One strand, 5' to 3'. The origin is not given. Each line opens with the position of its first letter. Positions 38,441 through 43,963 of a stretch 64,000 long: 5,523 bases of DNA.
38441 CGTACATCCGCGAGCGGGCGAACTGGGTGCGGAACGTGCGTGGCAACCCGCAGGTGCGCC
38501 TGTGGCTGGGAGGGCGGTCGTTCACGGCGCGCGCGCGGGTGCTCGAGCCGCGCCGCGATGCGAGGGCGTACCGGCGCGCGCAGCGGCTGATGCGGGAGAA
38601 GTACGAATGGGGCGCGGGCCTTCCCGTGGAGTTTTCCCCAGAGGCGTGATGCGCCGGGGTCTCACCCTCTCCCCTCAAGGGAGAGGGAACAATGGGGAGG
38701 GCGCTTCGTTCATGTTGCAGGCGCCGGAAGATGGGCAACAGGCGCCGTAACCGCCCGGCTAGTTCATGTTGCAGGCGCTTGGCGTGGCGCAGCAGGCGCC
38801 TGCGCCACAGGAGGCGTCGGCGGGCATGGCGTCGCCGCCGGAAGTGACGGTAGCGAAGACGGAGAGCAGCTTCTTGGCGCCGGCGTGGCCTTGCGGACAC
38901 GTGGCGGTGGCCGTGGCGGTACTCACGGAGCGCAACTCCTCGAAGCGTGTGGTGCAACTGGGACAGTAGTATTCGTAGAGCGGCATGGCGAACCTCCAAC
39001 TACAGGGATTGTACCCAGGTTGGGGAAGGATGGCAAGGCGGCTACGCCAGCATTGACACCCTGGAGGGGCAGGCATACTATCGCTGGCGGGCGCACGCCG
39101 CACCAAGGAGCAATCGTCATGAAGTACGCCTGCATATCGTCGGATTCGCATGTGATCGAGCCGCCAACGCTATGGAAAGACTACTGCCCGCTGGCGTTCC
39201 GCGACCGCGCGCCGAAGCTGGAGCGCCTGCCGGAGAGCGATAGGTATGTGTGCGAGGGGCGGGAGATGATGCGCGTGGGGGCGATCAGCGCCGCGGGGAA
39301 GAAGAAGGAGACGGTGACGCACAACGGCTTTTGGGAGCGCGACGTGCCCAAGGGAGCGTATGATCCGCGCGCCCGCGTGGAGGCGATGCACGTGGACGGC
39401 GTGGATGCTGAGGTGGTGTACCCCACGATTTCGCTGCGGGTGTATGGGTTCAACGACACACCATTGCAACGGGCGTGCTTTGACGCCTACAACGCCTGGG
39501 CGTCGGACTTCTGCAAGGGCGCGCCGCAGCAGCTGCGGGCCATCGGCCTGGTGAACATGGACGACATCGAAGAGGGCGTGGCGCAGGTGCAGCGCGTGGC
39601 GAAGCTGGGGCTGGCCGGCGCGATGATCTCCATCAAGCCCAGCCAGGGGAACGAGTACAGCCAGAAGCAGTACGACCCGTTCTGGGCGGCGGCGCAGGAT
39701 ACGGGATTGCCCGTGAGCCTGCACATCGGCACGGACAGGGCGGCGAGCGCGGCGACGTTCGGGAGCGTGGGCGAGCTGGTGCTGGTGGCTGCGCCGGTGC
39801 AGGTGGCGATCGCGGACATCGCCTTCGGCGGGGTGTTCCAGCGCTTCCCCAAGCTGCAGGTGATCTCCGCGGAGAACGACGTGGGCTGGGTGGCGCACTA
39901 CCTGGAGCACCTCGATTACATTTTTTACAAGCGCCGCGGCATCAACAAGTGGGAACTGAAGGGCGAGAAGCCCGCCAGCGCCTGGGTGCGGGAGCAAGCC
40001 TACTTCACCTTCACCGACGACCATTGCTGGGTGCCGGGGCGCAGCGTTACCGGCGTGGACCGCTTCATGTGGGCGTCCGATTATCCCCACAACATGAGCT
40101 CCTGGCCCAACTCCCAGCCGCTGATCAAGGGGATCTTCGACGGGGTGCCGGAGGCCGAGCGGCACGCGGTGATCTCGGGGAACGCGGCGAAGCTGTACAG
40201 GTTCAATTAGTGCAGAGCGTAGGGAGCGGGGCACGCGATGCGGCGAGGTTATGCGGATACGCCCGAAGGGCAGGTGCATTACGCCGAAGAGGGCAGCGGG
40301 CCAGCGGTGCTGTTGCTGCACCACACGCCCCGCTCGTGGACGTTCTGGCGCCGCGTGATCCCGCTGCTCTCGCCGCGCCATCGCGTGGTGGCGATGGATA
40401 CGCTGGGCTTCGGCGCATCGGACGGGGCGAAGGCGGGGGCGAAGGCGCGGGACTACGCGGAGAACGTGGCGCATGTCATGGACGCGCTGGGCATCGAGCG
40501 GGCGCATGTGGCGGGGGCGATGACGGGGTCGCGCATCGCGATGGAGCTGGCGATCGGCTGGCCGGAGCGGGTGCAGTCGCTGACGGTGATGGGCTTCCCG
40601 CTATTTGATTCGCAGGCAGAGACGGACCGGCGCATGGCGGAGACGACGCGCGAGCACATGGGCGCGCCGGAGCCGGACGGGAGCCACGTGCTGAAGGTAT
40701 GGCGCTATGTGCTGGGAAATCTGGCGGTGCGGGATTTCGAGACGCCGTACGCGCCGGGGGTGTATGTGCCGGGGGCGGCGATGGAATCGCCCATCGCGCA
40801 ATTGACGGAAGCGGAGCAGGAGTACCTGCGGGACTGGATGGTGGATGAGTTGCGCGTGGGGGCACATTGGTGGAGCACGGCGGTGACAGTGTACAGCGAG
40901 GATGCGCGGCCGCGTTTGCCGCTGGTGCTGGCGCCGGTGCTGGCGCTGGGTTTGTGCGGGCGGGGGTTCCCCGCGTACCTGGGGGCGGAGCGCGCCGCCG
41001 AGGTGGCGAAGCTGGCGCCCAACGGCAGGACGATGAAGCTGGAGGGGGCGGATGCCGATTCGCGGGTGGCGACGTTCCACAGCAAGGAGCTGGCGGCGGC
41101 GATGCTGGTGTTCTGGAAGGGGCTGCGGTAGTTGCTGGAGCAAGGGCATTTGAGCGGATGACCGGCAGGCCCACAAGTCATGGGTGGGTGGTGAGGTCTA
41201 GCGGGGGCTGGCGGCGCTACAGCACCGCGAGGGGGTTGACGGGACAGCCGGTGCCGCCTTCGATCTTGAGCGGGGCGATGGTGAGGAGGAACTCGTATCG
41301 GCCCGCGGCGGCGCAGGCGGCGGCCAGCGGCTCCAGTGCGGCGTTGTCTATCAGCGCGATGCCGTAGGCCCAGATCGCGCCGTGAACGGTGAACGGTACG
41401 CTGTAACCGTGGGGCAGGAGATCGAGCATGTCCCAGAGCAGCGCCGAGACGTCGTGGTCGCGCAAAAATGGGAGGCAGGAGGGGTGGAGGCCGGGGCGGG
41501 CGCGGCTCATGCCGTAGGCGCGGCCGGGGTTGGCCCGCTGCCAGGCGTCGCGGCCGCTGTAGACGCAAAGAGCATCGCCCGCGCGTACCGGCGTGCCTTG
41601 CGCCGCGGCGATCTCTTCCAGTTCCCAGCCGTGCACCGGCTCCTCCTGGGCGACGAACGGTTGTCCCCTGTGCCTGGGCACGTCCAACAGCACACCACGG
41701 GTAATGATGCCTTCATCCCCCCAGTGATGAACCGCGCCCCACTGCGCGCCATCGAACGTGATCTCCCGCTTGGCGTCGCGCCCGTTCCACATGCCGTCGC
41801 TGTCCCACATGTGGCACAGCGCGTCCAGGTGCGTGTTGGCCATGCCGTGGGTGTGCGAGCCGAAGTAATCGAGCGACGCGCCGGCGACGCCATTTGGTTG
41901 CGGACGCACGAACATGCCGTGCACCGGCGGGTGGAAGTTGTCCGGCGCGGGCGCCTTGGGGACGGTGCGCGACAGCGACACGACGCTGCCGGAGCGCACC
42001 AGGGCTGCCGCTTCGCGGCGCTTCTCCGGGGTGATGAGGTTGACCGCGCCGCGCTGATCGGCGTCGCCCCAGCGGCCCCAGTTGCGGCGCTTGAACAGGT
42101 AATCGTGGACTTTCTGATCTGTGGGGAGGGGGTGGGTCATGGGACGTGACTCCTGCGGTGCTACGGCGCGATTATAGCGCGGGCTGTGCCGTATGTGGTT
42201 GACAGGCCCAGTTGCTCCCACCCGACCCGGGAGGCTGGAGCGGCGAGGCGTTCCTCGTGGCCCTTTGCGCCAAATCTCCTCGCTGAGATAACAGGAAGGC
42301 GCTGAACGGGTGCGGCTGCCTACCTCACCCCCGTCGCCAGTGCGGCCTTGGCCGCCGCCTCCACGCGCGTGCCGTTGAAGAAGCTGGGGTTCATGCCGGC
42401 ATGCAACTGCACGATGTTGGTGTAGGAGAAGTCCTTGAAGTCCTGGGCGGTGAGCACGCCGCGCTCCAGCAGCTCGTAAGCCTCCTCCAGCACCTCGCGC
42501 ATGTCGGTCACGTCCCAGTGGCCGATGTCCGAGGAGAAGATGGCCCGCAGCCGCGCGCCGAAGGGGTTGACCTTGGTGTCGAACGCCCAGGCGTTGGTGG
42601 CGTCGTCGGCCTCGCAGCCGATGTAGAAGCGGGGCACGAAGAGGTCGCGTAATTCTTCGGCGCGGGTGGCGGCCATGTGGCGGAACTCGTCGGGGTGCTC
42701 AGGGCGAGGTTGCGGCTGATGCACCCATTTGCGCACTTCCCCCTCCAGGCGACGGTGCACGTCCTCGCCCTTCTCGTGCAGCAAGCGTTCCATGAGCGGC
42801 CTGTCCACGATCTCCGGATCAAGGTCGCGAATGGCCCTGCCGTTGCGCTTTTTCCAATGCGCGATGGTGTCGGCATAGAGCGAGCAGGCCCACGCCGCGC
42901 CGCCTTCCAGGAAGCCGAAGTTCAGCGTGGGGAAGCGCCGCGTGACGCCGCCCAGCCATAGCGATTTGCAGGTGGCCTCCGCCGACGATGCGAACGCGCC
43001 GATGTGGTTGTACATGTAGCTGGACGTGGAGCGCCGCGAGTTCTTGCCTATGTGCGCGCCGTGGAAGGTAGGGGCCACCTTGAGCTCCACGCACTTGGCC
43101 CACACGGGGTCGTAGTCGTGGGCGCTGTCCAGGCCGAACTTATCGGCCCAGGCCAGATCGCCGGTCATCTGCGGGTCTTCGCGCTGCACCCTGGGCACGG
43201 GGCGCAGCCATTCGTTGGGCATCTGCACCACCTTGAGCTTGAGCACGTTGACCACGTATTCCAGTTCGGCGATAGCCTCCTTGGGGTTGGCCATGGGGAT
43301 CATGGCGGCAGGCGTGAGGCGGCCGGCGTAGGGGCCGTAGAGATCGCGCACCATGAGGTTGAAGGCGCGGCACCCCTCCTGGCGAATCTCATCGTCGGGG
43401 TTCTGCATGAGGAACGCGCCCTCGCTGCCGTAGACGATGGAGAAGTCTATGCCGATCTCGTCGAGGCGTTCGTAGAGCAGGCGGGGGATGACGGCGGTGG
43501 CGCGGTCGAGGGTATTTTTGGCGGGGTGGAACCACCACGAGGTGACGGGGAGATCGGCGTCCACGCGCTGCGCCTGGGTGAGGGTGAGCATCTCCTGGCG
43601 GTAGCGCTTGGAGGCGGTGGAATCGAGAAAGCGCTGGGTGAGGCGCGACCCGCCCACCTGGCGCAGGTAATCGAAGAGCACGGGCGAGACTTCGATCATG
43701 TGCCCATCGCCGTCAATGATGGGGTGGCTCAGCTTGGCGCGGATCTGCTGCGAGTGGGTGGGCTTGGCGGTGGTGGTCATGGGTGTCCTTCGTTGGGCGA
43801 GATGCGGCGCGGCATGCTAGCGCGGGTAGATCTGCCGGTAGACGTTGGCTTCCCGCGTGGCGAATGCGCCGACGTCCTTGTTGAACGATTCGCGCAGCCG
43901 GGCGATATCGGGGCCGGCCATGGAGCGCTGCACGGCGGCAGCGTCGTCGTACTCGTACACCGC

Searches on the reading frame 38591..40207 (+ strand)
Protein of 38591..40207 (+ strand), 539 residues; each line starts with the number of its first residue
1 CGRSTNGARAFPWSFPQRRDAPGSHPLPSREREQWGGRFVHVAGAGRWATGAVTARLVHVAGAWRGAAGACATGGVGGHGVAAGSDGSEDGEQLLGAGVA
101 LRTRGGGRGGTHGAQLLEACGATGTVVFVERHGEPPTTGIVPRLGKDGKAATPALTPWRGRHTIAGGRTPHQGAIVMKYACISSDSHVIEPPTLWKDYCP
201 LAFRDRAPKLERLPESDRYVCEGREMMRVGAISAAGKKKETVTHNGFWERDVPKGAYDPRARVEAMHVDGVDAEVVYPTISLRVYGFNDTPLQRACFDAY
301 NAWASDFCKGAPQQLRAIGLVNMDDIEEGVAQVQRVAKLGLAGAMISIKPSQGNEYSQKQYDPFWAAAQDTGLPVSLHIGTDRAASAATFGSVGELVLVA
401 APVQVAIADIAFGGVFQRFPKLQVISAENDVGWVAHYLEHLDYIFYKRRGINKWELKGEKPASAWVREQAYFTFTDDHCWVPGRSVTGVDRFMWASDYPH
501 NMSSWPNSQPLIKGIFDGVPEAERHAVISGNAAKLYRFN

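Call 23: search_protein_families(library=pfam, proteins=[window:38591-40207:+], max_evalue=0.00001)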
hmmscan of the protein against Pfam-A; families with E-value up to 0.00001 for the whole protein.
window:38591-40207:+ (539 aa): 1 family
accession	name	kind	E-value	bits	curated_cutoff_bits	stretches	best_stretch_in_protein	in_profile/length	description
PF04909.20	Amidohydro_2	-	1.4e-26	94.4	26.4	1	258-538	20-289/289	Amidohydrolase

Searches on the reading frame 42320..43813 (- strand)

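Call 23: search_protein_families(library=pfam, proteins=[window:42320-43813:-], max_evalue=0.00001)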
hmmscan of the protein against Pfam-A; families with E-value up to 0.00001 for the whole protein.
window:42320-43813:- (497 aa): 1 family
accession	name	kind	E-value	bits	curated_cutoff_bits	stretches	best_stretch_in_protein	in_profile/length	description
PF04909.20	Amidohydro_2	-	2.5e-08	34.5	26.4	1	140-327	54-206/289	Amidohydrolase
